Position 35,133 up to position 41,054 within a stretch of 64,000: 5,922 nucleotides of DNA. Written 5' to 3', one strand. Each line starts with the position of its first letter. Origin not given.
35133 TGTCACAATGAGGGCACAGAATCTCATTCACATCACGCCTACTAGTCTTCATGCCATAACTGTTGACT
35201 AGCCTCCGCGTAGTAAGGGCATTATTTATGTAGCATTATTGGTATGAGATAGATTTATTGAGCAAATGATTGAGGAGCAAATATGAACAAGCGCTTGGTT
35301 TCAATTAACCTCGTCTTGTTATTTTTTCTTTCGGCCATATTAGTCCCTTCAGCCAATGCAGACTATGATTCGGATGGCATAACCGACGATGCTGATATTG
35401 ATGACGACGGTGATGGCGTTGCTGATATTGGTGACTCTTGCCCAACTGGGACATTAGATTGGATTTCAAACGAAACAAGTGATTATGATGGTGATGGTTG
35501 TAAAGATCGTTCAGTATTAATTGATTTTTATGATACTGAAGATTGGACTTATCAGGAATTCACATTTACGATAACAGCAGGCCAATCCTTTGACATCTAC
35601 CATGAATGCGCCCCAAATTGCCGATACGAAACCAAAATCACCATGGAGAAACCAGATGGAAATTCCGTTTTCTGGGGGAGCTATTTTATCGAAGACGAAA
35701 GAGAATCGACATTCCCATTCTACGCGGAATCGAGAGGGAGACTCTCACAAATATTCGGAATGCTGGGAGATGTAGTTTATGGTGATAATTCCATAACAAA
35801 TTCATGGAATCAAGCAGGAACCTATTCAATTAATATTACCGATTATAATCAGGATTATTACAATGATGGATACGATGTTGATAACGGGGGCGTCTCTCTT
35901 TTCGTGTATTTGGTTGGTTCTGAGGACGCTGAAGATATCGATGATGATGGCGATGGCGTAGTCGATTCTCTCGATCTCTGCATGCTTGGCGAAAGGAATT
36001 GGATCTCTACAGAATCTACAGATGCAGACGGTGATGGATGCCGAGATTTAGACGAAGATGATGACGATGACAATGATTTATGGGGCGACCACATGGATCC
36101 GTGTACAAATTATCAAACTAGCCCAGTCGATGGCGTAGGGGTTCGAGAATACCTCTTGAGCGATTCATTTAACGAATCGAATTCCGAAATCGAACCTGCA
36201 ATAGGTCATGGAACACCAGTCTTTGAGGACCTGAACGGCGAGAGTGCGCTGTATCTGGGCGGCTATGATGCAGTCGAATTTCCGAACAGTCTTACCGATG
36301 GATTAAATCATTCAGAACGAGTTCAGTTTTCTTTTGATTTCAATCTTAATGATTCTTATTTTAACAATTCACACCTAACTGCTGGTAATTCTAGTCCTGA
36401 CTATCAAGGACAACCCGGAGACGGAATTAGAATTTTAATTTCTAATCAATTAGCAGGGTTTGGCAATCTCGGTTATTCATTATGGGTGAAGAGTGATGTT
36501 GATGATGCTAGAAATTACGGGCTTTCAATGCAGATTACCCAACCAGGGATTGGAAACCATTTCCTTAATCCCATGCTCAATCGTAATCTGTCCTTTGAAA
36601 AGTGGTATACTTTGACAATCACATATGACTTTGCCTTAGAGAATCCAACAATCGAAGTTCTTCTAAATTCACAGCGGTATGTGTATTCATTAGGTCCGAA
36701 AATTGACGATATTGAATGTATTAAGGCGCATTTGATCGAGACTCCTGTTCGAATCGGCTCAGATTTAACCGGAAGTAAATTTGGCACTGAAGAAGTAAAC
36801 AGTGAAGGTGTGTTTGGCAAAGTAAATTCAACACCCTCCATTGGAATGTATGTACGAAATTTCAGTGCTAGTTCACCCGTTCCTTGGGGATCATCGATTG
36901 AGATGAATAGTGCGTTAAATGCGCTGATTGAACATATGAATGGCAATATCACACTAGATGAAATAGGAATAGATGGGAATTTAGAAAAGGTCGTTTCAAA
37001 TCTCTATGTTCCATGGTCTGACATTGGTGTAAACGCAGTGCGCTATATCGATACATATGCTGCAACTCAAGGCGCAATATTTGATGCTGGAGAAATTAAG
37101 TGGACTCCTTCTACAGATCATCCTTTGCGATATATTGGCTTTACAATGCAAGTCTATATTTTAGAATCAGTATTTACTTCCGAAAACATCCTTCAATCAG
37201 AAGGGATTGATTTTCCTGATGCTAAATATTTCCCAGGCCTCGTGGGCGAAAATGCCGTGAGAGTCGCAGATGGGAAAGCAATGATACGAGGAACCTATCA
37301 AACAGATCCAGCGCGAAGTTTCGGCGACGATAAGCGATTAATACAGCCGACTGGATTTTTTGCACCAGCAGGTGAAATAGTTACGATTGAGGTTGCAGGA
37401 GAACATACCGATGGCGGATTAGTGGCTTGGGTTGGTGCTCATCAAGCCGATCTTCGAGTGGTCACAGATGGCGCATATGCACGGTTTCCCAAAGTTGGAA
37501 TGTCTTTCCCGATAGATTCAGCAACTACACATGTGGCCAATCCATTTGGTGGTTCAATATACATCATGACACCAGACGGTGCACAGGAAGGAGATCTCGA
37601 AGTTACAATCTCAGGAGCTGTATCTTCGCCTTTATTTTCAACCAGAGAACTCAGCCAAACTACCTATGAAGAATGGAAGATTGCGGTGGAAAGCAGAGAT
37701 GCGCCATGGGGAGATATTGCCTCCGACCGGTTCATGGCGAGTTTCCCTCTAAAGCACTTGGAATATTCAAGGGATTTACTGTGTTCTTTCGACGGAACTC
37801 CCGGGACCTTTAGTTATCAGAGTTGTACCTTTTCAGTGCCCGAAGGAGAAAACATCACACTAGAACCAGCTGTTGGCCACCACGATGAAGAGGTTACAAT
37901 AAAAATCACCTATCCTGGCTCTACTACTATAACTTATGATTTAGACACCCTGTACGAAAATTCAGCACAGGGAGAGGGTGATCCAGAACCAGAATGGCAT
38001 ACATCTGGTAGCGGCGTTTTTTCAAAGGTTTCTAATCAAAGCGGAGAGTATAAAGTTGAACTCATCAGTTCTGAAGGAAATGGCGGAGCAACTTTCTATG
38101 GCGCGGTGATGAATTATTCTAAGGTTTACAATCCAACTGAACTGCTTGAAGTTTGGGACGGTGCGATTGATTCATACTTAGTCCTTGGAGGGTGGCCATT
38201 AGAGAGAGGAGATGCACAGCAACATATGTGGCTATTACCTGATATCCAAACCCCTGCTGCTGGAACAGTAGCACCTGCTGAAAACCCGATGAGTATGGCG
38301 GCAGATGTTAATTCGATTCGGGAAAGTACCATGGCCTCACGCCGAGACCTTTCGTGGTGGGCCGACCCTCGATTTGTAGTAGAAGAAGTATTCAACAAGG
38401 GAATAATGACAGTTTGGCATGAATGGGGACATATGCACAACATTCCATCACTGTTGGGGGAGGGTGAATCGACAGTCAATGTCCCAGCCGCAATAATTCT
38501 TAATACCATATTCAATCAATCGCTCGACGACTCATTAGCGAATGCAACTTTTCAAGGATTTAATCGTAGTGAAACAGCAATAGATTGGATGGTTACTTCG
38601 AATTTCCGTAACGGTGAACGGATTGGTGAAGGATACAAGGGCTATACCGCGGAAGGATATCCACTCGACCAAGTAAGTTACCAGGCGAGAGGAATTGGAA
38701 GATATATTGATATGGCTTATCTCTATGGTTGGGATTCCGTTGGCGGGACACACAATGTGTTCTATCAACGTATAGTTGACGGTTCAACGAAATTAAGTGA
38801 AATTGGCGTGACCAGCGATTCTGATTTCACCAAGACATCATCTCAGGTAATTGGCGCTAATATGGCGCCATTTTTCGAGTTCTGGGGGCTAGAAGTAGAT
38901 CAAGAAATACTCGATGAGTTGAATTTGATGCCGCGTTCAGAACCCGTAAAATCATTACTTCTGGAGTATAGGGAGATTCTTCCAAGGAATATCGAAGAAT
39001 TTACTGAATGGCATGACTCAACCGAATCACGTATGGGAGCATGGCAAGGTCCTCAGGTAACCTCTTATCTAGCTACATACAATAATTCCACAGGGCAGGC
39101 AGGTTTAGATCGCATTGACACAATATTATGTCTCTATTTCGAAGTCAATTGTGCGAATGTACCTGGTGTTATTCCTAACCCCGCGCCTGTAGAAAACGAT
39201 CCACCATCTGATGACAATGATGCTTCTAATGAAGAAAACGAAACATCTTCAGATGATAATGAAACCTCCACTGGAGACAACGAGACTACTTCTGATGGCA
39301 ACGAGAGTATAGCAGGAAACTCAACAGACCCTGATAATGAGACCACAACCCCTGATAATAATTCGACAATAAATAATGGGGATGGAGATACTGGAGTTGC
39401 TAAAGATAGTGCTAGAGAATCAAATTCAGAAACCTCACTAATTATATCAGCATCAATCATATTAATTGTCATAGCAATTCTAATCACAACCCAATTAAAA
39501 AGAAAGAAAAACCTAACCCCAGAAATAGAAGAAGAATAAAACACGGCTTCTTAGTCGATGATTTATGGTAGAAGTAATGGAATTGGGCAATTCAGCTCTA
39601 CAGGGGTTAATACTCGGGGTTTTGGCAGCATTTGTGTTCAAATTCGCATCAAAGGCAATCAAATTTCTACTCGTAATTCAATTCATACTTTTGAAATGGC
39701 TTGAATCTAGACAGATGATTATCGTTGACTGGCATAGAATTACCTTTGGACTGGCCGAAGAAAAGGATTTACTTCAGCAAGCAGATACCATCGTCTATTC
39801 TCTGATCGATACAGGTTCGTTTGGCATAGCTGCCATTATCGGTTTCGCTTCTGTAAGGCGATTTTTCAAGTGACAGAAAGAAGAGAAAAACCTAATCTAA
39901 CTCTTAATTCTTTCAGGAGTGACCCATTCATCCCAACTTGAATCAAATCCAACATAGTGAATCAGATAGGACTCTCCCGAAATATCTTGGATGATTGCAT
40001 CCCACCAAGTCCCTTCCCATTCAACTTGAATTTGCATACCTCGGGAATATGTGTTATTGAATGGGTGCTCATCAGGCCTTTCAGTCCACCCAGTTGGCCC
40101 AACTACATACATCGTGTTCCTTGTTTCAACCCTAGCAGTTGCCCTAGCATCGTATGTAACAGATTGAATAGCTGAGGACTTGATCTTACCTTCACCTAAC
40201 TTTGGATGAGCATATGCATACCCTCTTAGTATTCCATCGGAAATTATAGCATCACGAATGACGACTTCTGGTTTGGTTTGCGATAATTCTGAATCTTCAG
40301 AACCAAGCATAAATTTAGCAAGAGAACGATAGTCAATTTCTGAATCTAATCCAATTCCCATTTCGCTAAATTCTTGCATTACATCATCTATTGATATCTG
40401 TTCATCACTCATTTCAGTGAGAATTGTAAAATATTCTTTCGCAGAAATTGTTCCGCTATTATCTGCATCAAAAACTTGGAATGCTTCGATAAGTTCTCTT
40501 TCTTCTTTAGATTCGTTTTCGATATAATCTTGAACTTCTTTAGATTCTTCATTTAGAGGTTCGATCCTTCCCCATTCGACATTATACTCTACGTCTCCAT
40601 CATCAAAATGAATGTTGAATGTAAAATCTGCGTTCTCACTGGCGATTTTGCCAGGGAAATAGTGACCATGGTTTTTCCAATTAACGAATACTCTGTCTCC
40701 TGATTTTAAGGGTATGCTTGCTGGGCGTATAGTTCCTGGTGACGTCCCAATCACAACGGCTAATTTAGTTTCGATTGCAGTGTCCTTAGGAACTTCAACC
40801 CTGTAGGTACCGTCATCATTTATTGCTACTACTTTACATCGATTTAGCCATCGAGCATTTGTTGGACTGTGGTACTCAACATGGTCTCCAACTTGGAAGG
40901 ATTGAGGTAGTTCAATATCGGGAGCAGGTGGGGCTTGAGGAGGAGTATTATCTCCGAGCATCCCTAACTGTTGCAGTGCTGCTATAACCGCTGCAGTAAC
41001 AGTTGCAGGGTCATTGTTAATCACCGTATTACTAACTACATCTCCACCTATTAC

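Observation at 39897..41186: Tudor/chromo-barrel plus EF-hand protein: a candidate Ca2+-responsive methyl-lysine reader in an archaeon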

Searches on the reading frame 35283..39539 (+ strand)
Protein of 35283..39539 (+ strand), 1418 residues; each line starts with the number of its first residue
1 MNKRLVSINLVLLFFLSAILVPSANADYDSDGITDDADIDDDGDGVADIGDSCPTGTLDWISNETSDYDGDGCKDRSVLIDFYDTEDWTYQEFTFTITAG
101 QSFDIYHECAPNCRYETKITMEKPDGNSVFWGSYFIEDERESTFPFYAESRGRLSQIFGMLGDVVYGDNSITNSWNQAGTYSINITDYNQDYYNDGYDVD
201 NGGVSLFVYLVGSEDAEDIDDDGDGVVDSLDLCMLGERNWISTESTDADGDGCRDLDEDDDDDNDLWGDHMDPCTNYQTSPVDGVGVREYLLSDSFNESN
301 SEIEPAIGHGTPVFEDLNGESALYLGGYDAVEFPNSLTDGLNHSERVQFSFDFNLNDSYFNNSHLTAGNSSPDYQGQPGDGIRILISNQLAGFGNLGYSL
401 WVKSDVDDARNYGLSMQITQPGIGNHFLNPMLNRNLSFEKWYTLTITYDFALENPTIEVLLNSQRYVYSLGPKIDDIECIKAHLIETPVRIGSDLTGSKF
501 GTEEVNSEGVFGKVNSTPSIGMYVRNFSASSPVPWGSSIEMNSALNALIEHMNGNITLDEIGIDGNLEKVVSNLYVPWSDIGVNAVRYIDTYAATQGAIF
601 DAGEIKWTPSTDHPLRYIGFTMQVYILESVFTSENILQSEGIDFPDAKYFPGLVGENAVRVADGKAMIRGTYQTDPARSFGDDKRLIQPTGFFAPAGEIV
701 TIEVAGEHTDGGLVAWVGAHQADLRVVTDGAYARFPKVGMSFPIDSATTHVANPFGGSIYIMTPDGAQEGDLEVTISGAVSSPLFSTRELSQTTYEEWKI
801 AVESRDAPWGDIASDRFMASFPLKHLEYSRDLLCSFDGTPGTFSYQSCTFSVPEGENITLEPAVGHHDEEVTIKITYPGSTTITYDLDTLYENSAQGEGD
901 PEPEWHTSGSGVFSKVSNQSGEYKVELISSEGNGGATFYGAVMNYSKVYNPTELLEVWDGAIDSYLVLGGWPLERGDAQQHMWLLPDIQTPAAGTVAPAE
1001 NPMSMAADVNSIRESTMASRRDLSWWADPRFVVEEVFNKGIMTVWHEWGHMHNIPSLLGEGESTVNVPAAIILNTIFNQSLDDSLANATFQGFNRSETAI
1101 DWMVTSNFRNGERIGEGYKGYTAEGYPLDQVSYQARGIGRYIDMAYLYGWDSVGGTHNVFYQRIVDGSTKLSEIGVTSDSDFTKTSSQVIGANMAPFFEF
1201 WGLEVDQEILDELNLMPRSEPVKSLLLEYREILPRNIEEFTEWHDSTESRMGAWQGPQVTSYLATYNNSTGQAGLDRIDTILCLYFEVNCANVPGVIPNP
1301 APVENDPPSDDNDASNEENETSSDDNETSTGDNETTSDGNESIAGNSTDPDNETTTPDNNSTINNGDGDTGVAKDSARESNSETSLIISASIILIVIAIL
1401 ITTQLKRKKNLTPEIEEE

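Call 64: search_protein_families(library=pfam, proteins=[window:35283-39539:+], max_evalue=0.001)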
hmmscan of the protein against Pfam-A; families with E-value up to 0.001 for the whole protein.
window:35283-39539:+ (1418 aa): 2 families
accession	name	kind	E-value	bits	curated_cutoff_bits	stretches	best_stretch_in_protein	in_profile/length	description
PF17291.7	M60-like_N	-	9.2e-18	64.7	23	1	687-777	19-106/106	N-terminal domain of M60-like peptidases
PF13402.12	Peptidase_M60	-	1.4e-12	48.2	25.8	1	944-1202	48-275/275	Peptidase M60, enhancin and enhancin-like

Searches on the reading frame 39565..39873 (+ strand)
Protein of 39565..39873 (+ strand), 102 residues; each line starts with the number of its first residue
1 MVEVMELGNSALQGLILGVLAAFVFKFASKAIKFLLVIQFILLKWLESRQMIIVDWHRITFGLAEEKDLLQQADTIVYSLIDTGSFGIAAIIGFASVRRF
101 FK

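Call 64: search_protein_families(library=pfam, proteins=[window:39565-39873:+], max_evalue=0.001)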
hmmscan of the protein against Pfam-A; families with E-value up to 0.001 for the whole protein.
window:39565-39873:+ (102 aa): 1 family
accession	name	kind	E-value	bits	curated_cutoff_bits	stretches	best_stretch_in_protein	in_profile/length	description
PF04930.20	FUN14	-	1.9e-08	35.1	22.5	1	14-94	4-92/92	FUN14 family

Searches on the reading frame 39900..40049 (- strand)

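Call 29: search_protein_families(library=pfam, proteins=[window:39900-40049:-], max_evalue=10)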
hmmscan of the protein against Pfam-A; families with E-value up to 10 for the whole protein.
seq(50 aa): 4 families
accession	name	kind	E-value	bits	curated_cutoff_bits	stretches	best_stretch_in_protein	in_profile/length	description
PF11717.14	Tudor-knot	-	1.5e-07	31.6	20.8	1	24-49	29-54/55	RNA binding activity-knot of a chromodomain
PF22732.2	MSL3_chromo-like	-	0.00034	21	28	1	26-48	40-62/78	MSL3 chromodomain-like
PF18358.7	Tudor_4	-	0.00075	19.5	25.8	1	2-32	2-32/50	Histone methyltransferase Tudor domain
PF05641.18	Agenet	-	0.0034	18.3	27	1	10-47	12-55/61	Agenet domain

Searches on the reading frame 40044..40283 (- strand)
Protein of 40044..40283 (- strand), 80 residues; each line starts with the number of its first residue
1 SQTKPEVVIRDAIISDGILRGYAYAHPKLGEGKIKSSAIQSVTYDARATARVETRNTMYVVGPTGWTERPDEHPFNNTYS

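Call 29: search_protein_families(library=pfam, proteins=[window:40044-40283:-], max_evalue=10)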
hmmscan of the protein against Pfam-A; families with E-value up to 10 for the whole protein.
seq(80 aa): 1 family
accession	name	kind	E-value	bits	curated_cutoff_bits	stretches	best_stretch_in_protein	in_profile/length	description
PF18374.6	Enolase_like_N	-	0.048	13.5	25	1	52-68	13-29/52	Enolase N-terminal domain-like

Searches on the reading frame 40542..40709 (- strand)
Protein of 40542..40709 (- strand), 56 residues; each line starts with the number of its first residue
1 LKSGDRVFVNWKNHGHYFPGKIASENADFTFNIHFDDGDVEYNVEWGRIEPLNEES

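Call 29: search_protein_families(library=pfam, proteins=[window:40542-40709:-], max_evalue=10)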
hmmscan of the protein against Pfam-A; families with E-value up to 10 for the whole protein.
seq(56 aa): 7 families
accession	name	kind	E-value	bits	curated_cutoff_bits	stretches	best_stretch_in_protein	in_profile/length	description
PF18115.7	Tudor_3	-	2.2e-06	27.9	25.8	1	5-41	3-42/52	DNA repair protein Crb2 Tudor domain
PF18359.7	Tudor_5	-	1.5e-05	25.1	31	1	4-43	4-49/53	Histone methyltransferase Tudor domain 1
PF09038.16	53-BP1_Tudor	-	0.00079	19.8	22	1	4-39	6-41/122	Tumour suppressor p53-binding protein-1 Tudor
PF21744.3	BAHCC1-like_Tudor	-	0.0014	18.9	28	1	1-40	7-53/69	BAHCC1-like, Tudor domain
PF18104.7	Tudor_2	-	0.0047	17.1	31.4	1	4-38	1-34/35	Jumonji domain-containing protein 2A Tudor domain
PF15057.12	DUF4537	-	0.0096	16.4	27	1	4-41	1-38/120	Domain of unknown function (DUF4537)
PF21743.3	PTM_DIR17_Tudor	-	0.026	14.7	27.2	1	14-46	9-41/48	PTM/DIR17-like, Tudor domain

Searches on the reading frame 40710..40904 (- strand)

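Call 29: search_protein_families(library=pfam, proteins=[window:40710-40904:-], max_evalue=10)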
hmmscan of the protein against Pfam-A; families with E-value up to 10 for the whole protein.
seq(65 aa): 1 family
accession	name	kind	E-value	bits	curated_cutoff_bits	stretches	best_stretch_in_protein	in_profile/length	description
PF18346.7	SH3_15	-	0.04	14.6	24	1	2-41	18-56/67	Mind bomb SH3 repeat domain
